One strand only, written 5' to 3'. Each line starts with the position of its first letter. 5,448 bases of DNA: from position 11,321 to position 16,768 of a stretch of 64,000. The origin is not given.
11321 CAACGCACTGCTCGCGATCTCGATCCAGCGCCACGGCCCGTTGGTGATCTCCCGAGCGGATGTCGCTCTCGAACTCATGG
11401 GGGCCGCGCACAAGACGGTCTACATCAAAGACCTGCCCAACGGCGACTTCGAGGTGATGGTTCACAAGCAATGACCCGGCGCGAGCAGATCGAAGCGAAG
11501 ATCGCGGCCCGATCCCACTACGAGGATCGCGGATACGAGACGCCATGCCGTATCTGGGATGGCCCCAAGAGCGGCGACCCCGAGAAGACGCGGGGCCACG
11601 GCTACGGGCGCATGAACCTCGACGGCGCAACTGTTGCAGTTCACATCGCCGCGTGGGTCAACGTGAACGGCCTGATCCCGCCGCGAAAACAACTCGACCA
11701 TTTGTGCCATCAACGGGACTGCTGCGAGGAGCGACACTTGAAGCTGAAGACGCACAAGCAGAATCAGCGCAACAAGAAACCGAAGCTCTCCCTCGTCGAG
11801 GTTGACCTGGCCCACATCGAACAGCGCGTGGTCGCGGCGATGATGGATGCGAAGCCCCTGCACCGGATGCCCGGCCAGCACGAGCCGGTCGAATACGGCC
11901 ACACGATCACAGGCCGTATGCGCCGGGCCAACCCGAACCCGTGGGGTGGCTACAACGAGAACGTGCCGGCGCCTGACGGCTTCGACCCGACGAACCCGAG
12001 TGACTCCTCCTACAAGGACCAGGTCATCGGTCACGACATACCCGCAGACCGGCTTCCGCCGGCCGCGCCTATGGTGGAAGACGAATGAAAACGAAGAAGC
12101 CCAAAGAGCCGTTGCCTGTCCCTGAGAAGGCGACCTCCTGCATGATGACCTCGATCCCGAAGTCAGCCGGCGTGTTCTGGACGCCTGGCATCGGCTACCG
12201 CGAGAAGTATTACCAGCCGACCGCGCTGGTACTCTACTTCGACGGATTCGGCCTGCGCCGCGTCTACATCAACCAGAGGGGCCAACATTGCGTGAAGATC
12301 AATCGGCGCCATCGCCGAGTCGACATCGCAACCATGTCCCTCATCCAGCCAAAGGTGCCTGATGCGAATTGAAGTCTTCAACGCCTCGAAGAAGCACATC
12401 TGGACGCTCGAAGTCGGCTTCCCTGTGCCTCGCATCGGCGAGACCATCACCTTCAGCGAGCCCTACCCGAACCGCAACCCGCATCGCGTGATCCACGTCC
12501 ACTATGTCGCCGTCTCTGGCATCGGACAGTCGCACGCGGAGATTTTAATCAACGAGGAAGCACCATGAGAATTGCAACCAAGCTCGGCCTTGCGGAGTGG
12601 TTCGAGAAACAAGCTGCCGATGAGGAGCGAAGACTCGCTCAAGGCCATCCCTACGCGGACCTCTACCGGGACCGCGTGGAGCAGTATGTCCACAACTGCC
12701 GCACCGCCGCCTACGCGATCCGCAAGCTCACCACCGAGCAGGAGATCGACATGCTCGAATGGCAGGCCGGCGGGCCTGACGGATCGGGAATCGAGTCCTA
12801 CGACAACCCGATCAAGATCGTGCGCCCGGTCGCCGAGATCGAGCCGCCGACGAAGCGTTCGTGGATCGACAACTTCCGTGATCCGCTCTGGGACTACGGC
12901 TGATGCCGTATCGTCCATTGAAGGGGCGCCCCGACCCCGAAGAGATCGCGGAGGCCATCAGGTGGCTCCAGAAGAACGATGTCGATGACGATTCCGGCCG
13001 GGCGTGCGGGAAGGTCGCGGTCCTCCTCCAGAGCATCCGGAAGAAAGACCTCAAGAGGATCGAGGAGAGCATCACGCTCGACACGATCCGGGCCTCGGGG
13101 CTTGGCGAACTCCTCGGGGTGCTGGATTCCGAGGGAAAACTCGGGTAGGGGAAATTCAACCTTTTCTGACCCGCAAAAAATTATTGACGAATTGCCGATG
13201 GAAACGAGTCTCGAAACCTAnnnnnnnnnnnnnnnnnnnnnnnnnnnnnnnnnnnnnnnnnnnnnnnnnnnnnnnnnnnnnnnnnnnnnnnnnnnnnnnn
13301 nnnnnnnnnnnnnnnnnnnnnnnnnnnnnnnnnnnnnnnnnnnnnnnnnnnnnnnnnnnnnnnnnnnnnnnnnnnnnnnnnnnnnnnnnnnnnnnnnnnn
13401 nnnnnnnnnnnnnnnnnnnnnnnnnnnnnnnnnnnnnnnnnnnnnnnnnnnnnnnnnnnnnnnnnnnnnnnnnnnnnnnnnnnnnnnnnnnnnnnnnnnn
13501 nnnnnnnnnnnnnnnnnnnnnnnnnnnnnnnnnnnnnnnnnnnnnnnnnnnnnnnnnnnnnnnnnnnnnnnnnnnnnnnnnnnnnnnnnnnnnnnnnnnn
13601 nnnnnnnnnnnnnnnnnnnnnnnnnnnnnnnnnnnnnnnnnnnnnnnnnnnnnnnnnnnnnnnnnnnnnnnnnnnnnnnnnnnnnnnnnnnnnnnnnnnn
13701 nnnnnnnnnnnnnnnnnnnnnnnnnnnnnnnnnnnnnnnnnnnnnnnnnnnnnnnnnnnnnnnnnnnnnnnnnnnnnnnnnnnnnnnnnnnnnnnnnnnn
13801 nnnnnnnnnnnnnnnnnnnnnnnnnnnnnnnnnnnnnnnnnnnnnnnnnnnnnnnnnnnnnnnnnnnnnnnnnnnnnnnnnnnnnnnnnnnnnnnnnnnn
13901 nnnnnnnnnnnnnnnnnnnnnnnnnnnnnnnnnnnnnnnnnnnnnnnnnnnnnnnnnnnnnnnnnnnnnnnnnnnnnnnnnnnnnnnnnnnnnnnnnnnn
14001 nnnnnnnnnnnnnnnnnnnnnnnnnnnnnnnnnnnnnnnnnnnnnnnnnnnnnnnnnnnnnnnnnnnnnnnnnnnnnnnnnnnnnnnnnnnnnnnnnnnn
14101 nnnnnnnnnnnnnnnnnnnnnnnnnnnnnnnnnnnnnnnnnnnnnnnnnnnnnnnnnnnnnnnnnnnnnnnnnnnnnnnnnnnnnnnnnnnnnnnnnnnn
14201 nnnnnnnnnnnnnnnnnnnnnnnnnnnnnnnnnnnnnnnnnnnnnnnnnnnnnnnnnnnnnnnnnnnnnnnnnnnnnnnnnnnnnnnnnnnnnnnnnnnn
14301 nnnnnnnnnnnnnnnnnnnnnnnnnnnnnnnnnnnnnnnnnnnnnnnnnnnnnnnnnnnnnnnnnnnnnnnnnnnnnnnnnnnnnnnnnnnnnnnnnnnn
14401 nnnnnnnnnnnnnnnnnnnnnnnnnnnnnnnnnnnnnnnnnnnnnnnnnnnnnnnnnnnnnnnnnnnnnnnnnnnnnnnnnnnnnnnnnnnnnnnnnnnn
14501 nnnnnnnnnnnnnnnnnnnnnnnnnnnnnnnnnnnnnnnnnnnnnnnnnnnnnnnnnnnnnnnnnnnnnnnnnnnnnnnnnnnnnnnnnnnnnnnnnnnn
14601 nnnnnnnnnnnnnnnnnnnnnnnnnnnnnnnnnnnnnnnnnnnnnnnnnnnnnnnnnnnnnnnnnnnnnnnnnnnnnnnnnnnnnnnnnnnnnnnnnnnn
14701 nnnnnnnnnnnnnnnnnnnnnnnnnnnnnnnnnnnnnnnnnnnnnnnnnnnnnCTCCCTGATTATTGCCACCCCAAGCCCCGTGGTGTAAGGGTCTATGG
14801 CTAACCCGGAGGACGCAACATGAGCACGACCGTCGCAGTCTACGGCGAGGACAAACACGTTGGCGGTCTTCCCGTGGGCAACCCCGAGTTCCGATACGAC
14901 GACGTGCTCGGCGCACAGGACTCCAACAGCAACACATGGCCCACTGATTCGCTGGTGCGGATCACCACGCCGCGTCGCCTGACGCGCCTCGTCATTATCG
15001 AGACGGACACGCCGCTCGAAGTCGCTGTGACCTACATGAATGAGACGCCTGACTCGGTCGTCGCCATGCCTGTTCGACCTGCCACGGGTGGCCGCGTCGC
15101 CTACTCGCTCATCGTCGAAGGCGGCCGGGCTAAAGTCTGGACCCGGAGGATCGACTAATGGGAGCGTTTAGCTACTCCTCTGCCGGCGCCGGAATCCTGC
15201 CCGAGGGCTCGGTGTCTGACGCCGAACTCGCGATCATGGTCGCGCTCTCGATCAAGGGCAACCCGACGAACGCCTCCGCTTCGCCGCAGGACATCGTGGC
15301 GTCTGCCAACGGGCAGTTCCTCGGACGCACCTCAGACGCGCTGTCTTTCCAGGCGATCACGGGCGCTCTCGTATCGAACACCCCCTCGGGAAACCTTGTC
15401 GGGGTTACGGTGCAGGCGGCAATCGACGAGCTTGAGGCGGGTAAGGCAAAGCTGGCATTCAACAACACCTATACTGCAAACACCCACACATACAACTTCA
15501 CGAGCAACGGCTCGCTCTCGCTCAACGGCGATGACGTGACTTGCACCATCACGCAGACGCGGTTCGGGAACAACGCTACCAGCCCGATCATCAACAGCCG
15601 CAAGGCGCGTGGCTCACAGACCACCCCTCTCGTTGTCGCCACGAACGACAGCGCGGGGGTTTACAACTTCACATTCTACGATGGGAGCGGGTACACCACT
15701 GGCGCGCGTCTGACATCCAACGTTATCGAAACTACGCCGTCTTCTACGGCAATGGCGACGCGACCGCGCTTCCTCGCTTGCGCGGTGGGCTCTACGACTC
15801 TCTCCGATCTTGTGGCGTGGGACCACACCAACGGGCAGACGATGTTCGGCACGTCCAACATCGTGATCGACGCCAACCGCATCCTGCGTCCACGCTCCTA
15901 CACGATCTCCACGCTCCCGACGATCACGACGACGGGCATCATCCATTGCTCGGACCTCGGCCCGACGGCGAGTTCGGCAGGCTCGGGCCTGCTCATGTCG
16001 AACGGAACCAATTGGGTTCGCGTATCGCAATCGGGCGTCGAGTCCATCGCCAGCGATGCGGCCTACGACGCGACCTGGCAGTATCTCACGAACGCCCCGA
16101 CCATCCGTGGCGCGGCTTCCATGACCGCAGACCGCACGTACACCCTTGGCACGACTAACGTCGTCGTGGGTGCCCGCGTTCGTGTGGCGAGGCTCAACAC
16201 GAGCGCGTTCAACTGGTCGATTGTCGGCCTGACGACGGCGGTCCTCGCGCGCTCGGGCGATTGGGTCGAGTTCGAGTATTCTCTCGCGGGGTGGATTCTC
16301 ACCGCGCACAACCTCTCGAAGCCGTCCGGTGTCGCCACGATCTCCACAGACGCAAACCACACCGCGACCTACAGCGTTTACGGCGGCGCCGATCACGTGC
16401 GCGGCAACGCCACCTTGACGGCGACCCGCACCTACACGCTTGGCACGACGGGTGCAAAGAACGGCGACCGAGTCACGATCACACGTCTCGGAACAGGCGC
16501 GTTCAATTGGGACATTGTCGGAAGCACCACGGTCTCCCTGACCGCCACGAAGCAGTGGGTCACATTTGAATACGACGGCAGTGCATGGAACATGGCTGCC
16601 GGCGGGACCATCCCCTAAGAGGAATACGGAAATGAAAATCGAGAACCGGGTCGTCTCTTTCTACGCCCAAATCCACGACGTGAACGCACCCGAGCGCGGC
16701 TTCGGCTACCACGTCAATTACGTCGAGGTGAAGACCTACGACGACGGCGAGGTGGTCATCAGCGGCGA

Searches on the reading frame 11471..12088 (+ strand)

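Call 109: search_protein_families(library=pfam, proteins=[window:11471-12088:+], max_evalue=0.01)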
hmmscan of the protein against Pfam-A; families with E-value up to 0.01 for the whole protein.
window:11471-12088:+ (205 aa): 2 families
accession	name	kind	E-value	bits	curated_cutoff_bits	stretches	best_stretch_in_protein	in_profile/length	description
PF13392.12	HNH_3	-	7.1e-09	35.6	24.8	1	56-100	2-46/46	HNH endonuclease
PF05551.17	zf-His_Me_endon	-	0.0017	19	27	1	72-103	64-95/131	Zinc-binding loop region of homing endonuclease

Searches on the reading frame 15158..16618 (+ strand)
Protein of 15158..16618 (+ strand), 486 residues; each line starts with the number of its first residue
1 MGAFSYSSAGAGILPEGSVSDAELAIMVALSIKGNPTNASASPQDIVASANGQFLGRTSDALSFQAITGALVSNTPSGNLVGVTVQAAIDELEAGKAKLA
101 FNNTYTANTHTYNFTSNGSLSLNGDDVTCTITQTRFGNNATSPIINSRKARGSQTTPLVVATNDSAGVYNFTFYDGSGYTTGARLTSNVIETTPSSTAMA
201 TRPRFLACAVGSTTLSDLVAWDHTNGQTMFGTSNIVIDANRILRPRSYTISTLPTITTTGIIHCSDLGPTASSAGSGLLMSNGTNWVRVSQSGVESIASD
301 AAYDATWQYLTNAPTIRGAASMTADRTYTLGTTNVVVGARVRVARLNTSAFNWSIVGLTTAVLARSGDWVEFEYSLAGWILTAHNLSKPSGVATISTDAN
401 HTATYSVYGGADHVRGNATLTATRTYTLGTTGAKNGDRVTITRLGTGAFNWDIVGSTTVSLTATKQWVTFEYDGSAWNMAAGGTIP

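Call 36: search_protein_families(library=pfam, proteins=[window:15158-16618:+], max_evalue=0.001)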
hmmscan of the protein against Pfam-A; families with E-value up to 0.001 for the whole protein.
window:15158-16618:+ (486 aa): 0 families

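Call 105: search_solved_structures(query=window:15158-16618:+, max_evalue=0.01)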
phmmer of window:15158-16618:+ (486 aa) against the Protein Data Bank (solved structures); distinct sequences matched with E-value up to 0.01: 0.
